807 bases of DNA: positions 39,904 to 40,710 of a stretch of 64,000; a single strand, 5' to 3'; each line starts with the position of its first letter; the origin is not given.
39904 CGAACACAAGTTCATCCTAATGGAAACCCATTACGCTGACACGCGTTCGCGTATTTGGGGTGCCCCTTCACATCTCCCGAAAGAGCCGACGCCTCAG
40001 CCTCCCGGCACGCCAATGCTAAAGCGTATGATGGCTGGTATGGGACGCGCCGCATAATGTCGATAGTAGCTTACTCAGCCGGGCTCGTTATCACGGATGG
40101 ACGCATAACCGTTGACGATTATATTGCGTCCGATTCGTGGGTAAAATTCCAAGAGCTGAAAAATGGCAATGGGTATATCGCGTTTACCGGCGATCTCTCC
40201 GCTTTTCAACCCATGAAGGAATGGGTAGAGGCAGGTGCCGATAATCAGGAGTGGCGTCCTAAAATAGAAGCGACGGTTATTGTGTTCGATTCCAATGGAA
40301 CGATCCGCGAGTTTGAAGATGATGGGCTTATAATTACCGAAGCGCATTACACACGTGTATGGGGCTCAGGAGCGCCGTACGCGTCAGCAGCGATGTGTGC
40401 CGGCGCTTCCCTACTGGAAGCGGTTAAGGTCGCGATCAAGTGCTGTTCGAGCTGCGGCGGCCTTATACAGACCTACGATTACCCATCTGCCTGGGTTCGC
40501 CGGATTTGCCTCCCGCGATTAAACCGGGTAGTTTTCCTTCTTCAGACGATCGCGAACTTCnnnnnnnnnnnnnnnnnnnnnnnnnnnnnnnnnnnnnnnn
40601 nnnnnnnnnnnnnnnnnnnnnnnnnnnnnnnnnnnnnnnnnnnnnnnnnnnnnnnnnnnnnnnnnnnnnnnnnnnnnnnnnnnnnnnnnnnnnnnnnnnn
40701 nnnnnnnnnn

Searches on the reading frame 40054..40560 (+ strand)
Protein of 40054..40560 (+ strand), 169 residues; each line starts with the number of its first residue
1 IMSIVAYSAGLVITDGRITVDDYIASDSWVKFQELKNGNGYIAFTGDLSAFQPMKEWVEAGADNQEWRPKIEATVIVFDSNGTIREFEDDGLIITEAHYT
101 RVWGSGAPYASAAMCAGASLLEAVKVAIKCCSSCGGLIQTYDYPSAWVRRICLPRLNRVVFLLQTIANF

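Call 3: search_protein_families(library=pfam, proteins=[window:40054-40560:+], max_evalue=0.01)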
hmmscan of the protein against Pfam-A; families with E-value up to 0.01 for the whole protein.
window:40054-40560:+ (169 aa): 0 families

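Call 7: search_protein_families(library=phrogs, proteins=[window:40054-40560:+], max_evalue=0.001)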
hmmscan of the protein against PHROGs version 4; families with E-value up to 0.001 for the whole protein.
window:40054-40560:+ (169 aa): 1 family
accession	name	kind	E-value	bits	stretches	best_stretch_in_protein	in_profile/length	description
phrog_1040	-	other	1.2e-25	91.7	1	2-142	14-155/277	peptidase HslV family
